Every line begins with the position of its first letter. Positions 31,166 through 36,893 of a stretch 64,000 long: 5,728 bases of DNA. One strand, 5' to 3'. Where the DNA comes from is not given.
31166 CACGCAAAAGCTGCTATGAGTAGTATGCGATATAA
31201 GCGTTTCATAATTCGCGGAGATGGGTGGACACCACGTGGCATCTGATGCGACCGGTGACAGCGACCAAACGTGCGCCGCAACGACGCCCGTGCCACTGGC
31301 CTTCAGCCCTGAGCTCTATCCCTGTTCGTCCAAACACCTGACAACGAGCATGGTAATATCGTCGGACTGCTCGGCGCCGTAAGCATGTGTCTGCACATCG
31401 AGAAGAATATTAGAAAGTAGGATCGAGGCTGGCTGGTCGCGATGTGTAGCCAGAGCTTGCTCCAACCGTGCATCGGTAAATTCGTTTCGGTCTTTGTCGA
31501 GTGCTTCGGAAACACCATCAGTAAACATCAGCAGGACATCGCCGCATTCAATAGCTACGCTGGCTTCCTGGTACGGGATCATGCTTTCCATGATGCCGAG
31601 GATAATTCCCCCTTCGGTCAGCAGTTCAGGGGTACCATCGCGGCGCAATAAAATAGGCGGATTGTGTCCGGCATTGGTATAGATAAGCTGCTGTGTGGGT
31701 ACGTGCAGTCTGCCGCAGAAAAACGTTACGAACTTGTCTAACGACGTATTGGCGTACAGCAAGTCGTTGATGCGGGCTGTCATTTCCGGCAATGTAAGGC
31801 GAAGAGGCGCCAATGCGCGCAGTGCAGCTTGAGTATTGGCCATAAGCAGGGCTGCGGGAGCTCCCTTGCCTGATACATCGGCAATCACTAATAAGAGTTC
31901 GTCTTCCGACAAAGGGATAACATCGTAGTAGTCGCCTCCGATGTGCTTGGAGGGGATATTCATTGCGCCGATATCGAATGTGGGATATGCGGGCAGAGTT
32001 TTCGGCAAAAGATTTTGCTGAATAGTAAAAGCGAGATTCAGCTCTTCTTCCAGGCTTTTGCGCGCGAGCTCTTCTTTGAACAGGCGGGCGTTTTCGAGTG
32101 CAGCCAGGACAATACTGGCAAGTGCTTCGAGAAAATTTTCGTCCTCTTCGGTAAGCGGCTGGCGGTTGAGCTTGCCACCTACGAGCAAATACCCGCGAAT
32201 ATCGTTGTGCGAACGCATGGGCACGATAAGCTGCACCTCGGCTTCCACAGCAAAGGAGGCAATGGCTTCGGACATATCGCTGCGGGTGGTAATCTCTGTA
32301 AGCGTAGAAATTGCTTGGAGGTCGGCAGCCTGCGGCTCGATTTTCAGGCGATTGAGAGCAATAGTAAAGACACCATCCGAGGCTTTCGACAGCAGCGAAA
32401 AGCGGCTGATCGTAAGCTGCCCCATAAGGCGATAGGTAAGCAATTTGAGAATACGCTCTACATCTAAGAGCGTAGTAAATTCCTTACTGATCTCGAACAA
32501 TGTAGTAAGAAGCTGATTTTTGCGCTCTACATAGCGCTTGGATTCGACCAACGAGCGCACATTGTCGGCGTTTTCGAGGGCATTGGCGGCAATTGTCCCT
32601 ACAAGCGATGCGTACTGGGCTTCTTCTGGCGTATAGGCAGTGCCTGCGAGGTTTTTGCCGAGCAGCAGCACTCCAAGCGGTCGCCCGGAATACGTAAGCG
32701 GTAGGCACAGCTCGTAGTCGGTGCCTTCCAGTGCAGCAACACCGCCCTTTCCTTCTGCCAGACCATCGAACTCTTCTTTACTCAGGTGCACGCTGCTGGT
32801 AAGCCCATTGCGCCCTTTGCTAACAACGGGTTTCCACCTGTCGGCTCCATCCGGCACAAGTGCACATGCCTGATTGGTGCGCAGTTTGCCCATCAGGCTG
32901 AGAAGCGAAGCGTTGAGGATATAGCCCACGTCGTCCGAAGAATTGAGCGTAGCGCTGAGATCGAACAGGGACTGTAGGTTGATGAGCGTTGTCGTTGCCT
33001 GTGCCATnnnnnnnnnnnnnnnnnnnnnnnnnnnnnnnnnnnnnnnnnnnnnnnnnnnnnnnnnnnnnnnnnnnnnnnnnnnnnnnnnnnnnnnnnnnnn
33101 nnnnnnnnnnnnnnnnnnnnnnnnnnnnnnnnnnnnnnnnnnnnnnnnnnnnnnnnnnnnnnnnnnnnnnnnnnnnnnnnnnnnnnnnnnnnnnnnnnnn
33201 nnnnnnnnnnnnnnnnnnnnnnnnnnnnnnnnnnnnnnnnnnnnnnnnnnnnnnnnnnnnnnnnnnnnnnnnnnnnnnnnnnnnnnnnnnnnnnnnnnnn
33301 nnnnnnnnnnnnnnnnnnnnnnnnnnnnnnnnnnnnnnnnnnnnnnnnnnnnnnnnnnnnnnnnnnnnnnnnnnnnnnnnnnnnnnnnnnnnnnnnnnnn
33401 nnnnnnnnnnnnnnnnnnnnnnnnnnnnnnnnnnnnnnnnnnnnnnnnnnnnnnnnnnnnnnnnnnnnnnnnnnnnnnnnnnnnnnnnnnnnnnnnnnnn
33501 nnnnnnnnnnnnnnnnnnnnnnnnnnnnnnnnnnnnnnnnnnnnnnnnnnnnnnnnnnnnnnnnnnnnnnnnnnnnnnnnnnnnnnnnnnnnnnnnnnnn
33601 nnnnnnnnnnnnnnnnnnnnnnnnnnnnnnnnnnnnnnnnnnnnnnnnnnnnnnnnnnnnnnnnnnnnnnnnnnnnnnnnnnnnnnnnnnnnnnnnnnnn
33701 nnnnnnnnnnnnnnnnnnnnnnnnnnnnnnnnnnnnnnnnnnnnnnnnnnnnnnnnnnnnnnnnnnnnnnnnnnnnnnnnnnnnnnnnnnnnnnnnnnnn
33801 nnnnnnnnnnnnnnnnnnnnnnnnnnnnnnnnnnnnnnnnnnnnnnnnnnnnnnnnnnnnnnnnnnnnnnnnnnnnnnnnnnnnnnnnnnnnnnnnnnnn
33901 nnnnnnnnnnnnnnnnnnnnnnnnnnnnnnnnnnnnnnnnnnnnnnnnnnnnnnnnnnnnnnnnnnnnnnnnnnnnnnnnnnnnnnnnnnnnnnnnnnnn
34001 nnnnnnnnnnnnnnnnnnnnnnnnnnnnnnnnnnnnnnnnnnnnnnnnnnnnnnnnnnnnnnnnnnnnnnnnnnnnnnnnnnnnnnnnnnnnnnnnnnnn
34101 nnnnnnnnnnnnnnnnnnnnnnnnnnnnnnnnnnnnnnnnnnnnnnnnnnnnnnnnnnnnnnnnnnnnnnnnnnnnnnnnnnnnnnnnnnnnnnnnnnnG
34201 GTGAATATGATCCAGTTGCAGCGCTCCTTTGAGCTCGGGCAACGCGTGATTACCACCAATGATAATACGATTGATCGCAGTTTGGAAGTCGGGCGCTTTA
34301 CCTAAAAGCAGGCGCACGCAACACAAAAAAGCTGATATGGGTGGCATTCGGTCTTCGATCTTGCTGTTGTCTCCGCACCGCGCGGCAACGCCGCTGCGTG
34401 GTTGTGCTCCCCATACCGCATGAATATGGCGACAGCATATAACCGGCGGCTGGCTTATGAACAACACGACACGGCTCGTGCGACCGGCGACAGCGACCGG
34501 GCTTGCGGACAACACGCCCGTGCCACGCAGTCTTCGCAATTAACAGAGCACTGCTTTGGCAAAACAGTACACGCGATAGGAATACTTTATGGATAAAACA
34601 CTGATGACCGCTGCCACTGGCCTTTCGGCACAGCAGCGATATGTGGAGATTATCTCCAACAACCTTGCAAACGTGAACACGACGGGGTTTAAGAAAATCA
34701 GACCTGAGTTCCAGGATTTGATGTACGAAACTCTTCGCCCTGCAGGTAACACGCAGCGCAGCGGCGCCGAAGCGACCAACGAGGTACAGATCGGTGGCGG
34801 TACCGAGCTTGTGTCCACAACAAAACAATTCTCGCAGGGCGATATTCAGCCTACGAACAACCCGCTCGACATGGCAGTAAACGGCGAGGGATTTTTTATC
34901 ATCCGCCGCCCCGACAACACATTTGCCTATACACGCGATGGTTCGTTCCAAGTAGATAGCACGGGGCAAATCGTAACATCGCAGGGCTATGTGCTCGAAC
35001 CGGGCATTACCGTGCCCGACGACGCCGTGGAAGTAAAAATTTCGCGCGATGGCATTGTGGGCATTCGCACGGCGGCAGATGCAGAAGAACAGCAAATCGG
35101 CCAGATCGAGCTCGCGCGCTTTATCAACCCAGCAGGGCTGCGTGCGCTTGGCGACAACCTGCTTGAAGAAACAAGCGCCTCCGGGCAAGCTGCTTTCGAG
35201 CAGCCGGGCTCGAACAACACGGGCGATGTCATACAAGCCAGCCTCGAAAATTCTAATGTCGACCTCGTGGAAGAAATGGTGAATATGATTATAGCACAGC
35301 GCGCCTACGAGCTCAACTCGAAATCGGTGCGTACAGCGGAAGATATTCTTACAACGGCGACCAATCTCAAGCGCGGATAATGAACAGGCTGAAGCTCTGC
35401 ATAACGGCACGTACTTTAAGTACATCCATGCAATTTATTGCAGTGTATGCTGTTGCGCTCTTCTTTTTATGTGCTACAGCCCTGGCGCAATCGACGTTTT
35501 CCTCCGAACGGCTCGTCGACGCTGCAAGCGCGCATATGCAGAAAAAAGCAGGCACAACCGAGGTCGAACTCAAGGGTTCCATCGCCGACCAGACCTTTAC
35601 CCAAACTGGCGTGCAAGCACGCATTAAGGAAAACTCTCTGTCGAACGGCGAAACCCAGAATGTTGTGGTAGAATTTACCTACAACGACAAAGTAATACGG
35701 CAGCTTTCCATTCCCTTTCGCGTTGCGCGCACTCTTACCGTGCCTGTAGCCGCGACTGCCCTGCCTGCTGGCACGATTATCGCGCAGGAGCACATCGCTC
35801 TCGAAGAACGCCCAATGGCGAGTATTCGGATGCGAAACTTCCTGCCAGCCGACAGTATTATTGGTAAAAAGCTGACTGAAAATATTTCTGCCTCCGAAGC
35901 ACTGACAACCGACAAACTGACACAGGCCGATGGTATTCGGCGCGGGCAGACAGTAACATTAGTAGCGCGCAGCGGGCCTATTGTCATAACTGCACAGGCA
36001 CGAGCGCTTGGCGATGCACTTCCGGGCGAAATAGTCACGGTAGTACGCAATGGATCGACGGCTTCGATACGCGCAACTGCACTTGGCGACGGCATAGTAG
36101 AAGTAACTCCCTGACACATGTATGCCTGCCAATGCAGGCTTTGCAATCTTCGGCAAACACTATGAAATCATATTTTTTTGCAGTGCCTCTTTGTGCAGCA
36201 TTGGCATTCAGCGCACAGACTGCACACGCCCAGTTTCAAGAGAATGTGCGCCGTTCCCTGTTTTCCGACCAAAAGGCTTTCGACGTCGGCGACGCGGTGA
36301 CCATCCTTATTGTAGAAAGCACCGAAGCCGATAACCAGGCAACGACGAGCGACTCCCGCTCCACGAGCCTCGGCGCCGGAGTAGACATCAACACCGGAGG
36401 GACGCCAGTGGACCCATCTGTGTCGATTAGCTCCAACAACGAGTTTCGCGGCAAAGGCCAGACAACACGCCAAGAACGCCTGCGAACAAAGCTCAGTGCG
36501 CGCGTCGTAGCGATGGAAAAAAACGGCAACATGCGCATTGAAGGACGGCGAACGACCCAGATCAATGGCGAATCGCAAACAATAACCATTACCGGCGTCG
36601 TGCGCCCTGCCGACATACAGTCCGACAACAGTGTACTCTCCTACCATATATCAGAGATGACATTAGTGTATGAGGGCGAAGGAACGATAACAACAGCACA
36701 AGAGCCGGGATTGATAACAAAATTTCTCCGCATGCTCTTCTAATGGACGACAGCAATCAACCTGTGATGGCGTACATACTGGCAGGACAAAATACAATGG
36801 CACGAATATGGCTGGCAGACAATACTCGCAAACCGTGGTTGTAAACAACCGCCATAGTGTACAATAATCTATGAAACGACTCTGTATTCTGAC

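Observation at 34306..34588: A 283-bp spacer carrying a full composite repeat interrupts the flagellar rod operon between flgF and flgG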

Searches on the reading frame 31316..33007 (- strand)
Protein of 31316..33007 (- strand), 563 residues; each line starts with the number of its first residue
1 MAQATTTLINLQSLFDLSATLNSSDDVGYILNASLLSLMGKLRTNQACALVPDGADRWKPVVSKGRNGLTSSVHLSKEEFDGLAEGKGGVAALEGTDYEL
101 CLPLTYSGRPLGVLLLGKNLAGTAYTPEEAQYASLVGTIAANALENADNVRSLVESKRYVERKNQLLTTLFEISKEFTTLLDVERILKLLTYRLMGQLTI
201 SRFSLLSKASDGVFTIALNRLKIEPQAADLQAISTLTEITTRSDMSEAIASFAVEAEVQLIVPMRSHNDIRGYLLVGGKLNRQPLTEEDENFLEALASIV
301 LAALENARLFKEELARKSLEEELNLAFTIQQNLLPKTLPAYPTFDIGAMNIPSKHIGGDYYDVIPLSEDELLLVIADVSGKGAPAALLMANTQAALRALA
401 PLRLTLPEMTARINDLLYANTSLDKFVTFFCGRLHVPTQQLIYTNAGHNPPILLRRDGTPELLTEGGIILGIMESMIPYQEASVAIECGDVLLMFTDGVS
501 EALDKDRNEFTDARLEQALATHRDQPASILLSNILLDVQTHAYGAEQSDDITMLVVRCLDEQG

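Call 4: search_protein_families(library=pfam, proteins=[window:31316-33007:-])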
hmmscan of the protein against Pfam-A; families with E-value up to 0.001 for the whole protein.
window:31316-33007:- (563 aa): 4 families
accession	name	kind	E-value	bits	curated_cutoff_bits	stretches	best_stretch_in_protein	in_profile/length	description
PF07228.17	SpoIIE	-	2.9e-48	164.8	25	1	368-558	2-191/192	Stage II sporulation protein E (SpoIIE)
PF13185.12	GAF_2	-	6.5e-10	39.8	28.6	1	79-145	77-136/136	GAF domain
PF13492.12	GAF_3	-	4.1e-09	37.4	27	1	93-146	78-129/129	GAF domain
PF01590.32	GAF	-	1.9e-05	25.6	22.4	0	260-303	91-132/133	GAF domain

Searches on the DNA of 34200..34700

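Call 7: search_rna_families(source=window, start=34200, end=34700, threshold=evalue, max_evalue=10)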
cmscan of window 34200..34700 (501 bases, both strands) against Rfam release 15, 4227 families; matches with E-value up to 10: 1.
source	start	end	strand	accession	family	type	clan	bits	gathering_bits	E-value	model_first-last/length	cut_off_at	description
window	34305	34411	-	RF02335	GlsR2_miR4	Gene; snRNA; snoRNA; CD-box;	-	15.6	100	3.8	1-106/106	no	Giardia snoRNA GlsR2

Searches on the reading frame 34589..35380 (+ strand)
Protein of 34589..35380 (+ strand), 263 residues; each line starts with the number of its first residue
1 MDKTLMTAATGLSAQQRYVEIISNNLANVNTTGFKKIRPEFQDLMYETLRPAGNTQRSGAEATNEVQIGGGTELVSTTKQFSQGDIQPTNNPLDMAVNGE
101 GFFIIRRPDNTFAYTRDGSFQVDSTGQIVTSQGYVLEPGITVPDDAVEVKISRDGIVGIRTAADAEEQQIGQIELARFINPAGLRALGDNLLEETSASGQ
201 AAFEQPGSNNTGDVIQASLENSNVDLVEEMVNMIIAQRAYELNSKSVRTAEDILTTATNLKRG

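Call 4: search_protein_families(library=pfam, proteins=[window:34589-35380:+])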
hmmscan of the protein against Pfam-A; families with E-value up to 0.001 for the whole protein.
window:34589-35380:+ (263 aa): 3 families
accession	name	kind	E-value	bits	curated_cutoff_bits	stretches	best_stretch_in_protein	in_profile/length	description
PF22692.1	LlgE_F_G_D1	-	4e-25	88.2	27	1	96-157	1-62/64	Flagellar hook protein FlgE/F/G D1 domain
PF06429.18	Flg_bbr_C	-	1e-17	63.8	23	1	216-260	2-46/46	Flagellar basal body rod FlgEFG protein C-terminal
PF00460.25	Flg_bb_rod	-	2.3e-12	47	20.7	1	6-35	2-31/31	Flagella basal body rod protein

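Call 36: list_cluster_members(proteins=[P0001, P0002, window:34589-35380:+, window:36871-37962:+])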
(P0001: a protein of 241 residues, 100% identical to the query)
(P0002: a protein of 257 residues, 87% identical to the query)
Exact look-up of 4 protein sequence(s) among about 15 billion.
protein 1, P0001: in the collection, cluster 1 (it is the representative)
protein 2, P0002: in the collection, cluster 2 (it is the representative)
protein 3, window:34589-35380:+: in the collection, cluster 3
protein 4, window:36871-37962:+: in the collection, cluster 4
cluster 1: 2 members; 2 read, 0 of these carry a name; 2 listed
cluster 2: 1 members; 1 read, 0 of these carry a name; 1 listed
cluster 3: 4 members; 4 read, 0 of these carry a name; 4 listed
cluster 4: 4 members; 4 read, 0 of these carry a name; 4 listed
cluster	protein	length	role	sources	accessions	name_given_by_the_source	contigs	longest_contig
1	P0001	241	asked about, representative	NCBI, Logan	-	-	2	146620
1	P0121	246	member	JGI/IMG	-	-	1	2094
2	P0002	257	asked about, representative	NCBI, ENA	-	-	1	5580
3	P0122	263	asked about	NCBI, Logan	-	-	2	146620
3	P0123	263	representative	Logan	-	-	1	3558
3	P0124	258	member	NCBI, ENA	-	-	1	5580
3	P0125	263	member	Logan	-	-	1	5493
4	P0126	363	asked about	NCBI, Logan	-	-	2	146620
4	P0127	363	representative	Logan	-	-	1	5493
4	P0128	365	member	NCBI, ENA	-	-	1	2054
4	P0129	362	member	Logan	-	-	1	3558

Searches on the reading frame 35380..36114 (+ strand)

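Call 4: search_protein_families(library=pfam, proteins=[window:35380-36114:+])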
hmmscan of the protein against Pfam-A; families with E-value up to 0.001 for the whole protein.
window:35380-36114:+ (244 aa): 2 families
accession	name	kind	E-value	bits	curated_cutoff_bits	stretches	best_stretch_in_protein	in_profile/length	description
PF13144.11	ChapFlgA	-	4.4e-23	82.1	23.8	1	120-242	2-122/122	Chaperone for flagella basal body P-ring formation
PF08666.17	SAF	-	1.2e-07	32.6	21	1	120-180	2-62/63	SAF domain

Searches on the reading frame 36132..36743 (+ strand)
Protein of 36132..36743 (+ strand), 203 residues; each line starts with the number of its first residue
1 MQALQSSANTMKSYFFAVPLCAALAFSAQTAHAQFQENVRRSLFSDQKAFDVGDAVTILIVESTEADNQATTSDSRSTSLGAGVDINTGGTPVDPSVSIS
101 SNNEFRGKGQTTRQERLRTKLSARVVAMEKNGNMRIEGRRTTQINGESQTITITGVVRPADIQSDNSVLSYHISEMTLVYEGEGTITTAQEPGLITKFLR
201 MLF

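Call 4: search_protein_families(library=pfam, proteins=[window:36132-36743:+])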
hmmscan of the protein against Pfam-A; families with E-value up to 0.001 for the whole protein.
window:36132-36743:+ (203 aa): 1 family
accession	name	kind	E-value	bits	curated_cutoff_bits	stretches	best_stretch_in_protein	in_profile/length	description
PF02107.21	FlgH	-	1.7e-47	161.7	27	1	31-202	4-170/172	Flagellar L-ring protein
